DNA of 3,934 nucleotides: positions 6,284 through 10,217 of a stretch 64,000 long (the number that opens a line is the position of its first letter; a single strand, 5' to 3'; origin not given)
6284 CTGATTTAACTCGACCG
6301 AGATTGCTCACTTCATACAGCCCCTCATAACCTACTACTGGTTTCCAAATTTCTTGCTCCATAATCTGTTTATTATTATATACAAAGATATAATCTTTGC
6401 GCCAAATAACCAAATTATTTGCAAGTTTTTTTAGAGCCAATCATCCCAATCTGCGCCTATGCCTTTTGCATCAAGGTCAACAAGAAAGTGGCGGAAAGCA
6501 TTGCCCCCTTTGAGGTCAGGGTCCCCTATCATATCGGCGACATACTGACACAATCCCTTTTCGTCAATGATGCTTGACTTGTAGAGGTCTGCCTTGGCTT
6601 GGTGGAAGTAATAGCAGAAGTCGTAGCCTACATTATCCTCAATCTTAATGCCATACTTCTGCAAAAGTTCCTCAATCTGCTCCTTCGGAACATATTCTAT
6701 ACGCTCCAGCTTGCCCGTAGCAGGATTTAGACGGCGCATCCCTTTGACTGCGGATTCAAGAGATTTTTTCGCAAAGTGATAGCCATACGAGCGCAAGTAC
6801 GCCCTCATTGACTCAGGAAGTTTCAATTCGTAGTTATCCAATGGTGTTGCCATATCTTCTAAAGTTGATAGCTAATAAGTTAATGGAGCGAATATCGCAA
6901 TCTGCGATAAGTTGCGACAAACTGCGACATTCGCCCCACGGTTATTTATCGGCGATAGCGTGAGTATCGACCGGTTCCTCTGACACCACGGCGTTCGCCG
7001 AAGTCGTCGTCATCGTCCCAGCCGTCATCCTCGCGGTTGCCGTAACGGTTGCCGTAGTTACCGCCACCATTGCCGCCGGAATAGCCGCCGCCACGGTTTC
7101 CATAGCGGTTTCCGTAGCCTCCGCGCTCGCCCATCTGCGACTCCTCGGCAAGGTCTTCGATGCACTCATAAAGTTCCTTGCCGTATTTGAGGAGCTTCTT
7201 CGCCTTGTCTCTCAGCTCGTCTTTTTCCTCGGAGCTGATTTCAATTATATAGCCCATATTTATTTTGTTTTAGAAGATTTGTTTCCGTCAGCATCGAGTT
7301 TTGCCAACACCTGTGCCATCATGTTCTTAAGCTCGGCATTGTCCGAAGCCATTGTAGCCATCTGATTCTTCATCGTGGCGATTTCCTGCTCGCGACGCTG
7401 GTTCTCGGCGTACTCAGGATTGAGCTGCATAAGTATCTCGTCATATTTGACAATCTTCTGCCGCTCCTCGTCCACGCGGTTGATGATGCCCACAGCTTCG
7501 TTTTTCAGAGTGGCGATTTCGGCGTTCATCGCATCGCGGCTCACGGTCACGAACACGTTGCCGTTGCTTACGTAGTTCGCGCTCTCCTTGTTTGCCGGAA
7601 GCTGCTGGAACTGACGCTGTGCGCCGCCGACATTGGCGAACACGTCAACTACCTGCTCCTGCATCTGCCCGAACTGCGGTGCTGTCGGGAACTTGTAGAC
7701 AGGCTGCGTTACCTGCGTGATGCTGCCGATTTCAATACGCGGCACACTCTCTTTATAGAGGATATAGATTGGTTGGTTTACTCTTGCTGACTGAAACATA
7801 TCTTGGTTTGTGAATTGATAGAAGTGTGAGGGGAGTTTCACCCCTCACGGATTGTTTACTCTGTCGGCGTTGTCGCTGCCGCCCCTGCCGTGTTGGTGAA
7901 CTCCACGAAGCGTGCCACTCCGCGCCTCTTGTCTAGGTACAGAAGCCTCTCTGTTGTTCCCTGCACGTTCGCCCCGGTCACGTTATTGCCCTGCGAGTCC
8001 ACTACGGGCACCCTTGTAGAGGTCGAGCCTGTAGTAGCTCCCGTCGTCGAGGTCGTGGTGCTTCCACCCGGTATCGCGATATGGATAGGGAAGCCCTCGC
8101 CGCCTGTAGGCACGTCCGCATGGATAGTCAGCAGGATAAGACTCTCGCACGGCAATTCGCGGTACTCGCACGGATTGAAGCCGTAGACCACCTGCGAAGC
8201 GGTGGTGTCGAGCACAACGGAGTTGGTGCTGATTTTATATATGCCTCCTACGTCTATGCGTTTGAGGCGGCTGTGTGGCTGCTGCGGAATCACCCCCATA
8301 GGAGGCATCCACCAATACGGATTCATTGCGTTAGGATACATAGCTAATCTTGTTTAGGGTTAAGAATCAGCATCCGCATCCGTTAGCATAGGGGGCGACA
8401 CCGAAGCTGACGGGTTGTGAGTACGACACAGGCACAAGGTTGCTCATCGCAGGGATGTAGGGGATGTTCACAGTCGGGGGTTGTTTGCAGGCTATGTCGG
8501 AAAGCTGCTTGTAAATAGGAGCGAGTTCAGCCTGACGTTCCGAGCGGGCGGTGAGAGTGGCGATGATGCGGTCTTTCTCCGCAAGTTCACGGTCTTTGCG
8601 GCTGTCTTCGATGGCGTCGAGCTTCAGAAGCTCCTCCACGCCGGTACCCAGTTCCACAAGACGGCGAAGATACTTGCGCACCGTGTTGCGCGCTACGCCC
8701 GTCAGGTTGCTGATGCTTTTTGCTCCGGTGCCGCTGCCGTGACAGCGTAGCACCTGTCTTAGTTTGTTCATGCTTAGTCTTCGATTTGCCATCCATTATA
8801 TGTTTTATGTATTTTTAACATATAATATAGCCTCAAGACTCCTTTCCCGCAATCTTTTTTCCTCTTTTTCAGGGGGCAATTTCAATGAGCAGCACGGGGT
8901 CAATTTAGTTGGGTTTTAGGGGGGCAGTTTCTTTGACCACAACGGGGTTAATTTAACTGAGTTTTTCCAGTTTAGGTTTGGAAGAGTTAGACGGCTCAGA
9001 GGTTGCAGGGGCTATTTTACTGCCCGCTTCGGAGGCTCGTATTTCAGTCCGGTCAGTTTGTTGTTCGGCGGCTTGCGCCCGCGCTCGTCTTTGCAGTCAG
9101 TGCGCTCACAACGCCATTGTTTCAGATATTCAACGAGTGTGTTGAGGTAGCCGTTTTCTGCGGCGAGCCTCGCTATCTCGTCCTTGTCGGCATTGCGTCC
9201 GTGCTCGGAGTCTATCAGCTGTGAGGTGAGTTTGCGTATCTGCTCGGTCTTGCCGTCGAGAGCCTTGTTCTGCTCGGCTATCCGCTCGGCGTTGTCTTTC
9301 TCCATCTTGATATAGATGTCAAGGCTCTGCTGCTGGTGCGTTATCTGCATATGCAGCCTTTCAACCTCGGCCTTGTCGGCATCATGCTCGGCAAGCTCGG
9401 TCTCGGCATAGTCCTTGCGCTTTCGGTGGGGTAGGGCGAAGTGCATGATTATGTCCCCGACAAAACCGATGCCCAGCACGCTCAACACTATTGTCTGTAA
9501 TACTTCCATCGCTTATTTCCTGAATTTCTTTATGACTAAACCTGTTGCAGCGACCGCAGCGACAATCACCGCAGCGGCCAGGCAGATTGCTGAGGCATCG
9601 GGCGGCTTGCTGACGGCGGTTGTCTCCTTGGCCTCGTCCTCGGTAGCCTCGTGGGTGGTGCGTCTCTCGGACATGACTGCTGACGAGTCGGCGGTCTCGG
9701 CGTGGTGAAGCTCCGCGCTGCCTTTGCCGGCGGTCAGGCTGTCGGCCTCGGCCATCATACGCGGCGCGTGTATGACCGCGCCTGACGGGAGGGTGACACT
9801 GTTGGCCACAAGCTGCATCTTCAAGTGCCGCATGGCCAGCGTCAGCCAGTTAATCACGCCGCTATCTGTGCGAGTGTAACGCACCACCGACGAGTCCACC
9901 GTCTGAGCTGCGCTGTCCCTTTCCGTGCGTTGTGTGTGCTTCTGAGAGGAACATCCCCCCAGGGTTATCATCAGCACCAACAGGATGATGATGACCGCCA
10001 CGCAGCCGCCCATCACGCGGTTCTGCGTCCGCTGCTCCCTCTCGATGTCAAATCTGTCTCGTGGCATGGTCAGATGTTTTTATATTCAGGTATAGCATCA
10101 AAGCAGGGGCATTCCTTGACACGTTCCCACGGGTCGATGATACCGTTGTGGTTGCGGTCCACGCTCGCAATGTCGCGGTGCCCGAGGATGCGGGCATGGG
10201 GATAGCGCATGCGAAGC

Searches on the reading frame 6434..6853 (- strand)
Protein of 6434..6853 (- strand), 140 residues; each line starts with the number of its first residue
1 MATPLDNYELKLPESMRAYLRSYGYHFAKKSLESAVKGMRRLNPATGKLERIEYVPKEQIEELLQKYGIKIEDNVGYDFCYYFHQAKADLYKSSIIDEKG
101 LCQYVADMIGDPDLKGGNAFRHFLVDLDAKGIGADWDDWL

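Call 48: search_protein_families(library=pfam, proteins=[window:6434-6853:-], max_evalue=0.01)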
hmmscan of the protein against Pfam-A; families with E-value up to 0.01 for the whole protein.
window:6434-6853:- (140 aa): 1 family
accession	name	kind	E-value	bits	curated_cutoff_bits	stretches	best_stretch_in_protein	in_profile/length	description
PF25223.1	DUF7841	-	1.4e-16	61.1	25.2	1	13-138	1-112/114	Domain of unknown function (DUF7841)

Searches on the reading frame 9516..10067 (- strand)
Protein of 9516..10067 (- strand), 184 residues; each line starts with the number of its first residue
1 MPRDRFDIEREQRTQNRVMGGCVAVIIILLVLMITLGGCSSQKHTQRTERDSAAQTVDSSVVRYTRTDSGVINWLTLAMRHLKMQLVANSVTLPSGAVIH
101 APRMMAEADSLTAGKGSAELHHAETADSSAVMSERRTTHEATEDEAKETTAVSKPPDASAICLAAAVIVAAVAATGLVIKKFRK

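Call 48: search_protein_families(library=pfam, proteins=[window:9516-10067:-], max_evalue=0.01)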
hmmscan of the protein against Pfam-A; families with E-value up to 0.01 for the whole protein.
window:9516-10067:- (184 aa): 0 families

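Call 83: search_protein_families(library=ncbifam, proteins=[window:9516-10067:-], max_evalue=0.1)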
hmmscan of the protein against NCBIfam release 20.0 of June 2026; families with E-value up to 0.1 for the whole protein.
window:9516-10067:- (184 aa): 8 families
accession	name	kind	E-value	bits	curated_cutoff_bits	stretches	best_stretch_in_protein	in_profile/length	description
NF052375.1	antisigma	equivalog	0.0025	17.8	100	0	12-98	78-165/217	anti-sigma factor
NF042931.1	SAG1386_EF1546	equivalog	0.0045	17.1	80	1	10-161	22-123/158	SAG1386/EF1546 family surface-associated protein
NF041428.1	TrsH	subfamily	0.033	14.3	150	1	26-60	5-39/149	TrsH/TraH family protein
NF041193.1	lipo_SP0191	subfamily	0.049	13.6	75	1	25-61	4-40/190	SP0191 family lipoprotein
TIGR03656.1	IsdC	equivalog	0.062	13.1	155.85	0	125-183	158-215/219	heme uptake protein IsdC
NF052429.1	LpqS_Mycobact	equivalog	0.072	13.4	35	0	119-179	31-94/126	putative copper homeostasis (lipo)protein LpqS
TIGR03302.1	OM_YfiO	subfamily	0.072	12.6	81.4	0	24-55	2-35/239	outer membrane protein assembly factor BamD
NF050142.1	PG1828_fam_lipo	equivalog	0.08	13.7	50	1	25-62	5-41/59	PG1828 family lipoprotein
